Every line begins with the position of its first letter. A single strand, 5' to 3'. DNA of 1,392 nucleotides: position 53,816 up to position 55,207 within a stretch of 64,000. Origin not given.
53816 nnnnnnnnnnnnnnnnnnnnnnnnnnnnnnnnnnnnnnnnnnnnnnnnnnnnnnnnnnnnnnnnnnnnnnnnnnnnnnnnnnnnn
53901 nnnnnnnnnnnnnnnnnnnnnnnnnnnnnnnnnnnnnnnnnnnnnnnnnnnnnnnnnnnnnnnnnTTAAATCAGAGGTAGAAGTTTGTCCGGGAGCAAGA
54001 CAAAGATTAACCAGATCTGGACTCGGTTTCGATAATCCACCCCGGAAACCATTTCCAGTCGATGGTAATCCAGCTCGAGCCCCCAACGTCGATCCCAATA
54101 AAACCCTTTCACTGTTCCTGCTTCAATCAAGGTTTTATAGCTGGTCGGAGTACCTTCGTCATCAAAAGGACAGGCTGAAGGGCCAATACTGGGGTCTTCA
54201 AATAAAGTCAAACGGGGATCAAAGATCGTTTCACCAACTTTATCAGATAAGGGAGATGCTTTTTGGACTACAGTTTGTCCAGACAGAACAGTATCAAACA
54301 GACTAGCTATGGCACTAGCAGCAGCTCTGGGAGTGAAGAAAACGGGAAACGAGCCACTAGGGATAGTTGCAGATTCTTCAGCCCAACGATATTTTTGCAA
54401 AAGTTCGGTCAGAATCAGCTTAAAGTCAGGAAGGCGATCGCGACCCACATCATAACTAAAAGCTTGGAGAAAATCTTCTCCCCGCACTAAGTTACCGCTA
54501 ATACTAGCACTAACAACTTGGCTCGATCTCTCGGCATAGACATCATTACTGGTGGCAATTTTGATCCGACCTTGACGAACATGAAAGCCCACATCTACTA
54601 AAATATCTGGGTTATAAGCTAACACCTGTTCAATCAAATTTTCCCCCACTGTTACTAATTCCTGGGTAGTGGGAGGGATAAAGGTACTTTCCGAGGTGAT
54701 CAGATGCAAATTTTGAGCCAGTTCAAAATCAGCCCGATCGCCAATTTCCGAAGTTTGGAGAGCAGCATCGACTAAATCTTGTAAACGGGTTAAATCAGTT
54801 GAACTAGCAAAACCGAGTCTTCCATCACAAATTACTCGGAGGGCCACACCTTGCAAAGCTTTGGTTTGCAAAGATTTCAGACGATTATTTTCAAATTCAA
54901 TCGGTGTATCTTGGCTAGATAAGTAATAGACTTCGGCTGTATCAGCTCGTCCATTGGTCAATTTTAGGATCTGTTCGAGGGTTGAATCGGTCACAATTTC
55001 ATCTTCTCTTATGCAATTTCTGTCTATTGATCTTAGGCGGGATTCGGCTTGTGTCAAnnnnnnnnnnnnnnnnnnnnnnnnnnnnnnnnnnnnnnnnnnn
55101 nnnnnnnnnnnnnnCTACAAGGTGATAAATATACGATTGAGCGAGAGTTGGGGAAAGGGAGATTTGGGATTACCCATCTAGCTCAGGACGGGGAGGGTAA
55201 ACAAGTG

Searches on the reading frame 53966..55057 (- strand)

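Call 81: search_protein_families(library=pfam, proteins=[window:53966-55057:-], max_evalue=0.0001)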
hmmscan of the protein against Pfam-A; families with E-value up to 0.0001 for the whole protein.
window:53966-55057:- (363 aa): 2 families
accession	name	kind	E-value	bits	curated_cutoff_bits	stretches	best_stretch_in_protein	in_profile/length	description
PF19289.4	PmbA_TldD_3rd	-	3.9e-25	88.8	22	1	234-330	1-99/220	PmbA/TldA metallopeptidase C-terminal domain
PF01523.21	PmbA_TldD_1st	-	1.6e-14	54.2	20.9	1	41-101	1-63/65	PmbA/TldA metallopeptidase domain 1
